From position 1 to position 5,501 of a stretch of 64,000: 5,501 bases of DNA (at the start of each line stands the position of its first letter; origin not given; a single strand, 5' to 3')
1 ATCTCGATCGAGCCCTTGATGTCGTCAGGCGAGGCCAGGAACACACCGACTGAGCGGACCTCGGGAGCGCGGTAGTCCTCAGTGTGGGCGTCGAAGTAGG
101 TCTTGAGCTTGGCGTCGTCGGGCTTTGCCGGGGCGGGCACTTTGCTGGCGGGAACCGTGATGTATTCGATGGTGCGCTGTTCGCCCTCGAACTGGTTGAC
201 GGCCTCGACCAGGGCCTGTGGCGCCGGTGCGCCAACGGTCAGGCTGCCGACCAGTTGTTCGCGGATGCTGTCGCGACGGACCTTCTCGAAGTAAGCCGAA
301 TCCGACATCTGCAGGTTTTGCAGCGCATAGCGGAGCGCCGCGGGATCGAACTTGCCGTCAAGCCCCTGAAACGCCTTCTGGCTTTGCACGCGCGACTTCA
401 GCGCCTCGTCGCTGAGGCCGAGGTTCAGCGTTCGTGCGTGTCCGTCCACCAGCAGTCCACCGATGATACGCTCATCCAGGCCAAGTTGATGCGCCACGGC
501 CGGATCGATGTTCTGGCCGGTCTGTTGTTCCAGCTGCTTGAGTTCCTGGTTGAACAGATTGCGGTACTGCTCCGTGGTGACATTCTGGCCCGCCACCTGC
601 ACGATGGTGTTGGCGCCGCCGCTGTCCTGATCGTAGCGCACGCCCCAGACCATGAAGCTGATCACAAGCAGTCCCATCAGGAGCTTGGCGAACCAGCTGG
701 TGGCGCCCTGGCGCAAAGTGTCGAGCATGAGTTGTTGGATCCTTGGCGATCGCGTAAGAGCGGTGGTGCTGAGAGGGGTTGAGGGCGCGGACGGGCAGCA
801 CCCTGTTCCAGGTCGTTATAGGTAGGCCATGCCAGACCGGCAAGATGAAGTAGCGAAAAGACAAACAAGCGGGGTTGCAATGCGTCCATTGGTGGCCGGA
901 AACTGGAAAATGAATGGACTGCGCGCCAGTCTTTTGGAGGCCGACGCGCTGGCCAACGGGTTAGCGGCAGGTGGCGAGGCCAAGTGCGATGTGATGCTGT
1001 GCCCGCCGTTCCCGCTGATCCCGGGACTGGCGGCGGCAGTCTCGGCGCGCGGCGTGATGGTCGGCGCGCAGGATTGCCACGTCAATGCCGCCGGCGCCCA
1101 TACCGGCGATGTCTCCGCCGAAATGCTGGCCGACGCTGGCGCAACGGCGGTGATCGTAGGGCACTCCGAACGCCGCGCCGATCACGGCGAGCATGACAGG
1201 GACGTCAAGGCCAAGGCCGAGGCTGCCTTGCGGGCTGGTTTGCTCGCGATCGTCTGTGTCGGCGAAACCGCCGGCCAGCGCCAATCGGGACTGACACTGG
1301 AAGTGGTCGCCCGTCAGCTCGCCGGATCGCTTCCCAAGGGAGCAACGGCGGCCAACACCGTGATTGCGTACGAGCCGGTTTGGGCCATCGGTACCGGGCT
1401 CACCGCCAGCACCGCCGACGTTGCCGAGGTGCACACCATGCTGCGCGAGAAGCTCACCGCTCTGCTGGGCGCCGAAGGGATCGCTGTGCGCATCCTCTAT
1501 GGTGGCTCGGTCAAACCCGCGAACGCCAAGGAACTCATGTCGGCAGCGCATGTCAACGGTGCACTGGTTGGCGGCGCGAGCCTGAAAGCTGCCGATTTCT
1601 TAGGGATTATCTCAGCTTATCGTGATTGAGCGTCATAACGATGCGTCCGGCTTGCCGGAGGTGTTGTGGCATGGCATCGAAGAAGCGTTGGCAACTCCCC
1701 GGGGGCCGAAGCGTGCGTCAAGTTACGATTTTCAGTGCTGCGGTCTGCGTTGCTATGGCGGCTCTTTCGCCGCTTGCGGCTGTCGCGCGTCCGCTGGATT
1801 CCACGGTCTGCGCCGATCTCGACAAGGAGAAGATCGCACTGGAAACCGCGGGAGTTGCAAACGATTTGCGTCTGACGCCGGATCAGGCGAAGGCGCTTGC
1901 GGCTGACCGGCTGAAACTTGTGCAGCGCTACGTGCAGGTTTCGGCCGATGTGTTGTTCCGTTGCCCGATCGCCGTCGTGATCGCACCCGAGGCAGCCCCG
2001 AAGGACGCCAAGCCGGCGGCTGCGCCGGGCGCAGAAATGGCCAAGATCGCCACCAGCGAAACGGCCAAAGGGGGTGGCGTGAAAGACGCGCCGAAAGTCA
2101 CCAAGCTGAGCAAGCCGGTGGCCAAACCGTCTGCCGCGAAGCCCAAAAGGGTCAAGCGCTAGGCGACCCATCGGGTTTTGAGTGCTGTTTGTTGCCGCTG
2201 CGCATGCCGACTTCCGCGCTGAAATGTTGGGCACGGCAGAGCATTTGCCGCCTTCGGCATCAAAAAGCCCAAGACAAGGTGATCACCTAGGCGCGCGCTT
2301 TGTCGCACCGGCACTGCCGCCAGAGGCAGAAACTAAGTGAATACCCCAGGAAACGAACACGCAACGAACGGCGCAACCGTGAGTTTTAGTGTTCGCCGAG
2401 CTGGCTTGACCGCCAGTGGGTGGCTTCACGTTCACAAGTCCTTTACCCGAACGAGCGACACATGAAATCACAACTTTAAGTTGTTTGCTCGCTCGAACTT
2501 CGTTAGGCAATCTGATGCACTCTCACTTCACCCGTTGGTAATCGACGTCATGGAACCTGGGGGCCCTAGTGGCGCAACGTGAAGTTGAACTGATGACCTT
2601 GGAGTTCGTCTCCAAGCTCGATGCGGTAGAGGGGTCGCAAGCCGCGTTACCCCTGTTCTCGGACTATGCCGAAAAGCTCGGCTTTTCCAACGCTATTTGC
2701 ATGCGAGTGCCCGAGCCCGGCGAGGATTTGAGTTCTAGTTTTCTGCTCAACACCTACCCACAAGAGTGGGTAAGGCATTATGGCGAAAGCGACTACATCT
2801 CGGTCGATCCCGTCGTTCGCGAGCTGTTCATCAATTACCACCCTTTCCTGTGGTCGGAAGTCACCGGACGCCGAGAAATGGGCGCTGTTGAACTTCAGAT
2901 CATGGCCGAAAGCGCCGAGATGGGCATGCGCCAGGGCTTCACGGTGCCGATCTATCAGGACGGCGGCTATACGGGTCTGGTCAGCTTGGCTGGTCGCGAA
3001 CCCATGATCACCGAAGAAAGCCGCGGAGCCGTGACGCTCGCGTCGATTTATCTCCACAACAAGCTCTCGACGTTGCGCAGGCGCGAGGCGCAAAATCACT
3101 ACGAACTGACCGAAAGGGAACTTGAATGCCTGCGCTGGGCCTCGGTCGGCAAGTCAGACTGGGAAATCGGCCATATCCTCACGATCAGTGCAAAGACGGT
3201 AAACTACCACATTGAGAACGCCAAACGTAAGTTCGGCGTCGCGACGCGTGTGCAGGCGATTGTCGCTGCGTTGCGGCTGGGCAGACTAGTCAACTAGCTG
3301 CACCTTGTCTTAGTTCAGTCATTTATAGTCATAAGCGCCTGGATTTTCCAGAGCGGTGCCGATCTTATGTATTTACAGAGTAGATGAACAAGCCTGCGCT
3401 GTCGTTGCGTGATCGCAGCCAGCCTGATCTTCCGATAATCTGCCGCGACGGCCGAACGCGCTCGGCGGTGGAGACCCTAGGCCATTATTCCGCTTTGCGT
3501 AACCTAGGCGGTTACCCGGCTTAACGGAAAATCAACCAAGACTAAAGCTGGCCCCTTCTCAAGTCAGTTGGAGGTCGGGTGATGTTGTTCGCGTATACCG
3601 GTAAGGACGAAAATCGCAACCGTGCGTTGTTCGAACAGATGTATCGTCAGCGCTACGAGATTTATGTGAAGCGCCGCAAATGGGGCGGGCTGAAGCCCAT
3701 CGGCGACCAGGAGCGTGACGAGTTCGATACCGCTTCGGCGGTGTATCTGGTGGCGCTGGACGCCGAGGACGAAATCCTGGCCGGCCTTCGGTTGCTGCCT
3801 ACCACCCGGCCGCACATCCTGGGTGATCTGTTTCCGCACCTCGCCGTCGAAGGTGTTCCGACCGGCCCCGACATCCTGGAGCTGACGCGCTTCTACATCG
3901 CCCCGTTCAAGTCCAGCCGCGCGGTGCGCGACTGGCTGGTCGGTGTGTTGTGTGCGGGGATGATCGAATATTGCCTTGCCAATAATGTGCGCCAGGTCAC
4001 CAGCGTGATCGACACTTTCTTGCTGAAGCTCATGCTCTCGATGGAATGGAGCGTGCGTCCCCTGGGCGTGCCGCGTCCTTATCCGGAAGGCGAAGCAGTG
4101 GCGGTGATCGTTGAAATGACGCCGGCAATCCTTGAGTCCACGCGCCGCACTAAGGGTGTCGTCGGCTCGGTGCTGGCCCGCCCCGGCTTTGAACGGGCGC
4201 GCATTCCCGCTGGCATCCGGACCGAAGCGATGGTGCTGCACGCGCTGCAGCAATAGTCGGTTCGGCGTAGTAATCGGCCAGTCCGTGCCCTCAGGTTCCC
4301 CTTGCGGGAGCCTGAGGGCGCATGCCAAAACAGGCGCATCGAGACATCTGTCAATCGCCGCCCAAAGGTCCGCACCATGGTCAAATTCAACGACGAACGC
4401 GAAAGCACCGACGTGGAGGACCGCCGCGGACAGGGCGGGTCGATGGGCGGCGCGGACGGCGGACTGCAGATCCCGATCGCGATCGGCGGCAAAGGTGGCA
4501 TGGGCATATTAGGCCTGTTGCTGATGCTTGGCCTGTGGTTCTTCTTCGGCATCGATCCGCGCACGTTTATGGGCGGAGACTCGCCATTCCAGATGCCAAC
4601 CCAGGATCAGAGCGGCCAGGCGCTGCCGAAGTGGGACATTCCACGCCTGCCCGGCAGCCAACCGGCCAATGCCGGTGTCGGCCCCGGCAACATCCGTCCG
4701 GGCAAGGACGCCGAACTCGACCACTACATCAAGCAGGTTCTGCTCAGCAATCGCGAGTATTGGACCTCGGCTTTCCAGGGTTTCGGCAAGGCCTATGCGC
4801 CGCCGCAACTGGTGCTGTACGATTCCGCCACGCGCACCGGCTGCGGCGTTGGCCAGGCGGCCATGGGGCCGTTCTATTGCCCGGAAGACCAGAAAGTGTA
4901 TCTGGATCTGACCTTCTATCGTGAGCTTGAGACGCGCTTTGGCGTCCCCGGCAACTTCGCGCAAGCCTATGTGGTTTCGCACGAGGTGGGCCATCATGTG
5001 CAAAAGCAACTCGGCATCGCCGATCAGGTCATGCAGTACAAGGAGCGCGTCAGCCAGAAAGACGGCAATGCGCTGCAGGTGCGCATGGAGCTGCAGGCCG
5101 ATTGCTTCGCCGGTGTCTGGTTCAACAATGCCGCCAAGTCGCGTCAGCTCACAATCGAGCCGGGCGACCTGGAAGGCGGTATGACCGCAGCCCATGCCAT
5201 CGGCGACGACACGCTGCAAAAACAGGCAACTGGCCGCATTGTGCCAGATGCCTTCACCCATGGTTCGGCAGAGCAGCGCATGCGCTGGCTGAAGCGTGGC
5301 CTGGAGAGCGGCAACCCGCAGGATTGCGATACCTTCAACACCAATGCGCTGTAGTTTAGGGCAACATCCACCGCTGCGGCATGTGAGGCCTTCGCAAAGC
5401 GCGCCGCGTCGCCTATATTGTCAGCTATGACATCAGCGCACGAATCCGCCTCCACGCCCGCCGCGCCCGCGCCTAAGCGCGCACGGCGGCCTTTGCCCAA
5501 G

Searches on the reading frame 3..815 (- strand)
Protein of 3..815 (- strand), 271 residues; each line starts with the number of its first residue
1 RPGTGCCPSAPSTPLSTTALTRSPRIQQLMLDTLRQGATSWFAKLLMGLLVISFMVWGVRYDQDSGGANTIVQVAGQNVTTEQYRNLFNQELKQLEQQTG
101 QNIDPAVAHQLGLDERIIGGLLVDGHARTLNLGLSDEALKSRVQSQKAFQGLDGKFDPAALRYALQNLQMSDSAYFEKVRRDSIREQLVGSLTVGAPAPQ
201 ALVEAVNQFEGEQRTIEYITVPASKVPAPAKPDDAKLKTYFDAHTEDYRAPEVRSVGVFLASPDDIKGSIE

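Call 74: search_protein_families(library=pfam, proteins=[window:3-815:-], max_evalue=0.00001)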
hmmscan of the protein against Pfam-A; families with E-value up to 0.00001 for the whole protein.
window:3-815:- (271 aa): 2 families
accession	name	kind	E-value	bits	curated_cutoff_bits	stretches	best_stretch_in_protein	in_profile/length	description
PF13624.11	SurA_N_3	-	6e-34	117.7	27.2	1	30-188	1-161/162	SurA-like N-terminal domain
PF13623.11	SurA_N_2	-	1.3e-19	70.9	28.5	1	31-162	1-142/145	SurA-like N-terminal domain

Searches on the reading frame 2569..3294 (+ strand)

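Call 74: search_protein_families(library=pfam, proteins=[window:2569-3294:+], max_evalue=0.00001)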
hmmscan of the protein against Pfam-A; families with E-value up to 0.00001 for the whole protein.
window:2569-3294:+ (242 aa): 2 families
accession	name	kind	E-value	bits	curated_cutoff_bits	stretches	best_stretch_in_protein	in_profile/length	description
PF03472.21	Autoind_bind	-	4.2e-30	104.6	23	1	30-166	9-149/149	Autoinducer binding domain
PF00196.25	GerE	-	4.2e-18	65.1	23.5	1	180-234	3-57/57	Bacterial regulatory proteins, luxR family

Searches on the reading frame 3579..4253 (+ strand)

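Call 74: search_protein_families(library=pfam, proteins=[window:3579-4253:+], max_evalue=0.00001)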
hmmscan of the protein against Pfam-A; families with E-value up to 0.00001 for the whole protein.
window:3579-4253:+ (225 aa): 1 family
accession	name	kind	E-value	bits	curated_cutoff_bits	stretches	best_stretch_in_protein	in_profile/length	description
PF00765.23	Autoind_synth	-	5.2e-20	72.2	24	1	13-179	5-174/183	Autoinducer synthase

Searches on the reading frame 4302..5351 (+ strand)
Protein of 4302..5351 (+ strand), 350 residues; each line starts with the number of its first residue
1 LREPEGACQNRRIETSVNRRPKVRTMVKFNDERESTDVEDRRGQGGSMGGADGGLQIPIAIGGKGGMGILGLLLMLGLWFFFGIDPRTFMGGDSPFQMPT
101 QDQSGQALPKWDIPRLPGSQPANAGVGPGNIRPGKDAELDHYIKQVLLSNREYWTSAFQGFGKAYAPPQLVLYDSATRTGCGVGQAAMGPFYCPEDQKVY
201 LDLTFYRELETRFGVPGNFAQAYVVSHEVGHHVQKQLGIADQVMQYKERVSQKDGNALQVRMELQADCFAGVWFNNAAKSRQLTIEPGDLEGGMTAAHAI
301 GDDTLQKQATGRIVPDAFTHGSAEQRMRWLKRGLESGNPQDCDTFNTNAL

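Call 7: search_protein_families(library=pfam, proteins=[window:4302-5351:+], max_evalue=0.01)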
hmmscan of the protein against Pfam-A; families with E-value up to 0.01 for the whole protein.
window:4302-5351:+ (350 aa): 1 family
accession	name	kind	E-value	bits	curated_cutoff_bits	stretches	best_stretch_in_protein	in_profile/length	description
PF04228.19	Zn_peptidase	-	3.3e-99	332.5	23.2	2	135-345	81-290/290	Putative neutral zinc metallopeptidase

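Call 8: search_protein_families(library=ncbifam, proteins=[window:4302-5351:+], max_evalue=0.01)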
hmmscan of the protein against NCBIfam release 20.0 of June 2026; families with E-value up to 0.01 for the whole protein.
window:4302-5351:+ (350 aa): 1 family
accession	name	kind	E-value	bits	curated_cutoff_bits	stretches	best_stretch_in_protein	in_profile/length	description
NF050010.1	Zn_HExGHH_YpfJ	equivalog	2.2e-99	332.6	250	1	28-346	2-285/285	KPN_02809 family neutral zinc metallopeptidase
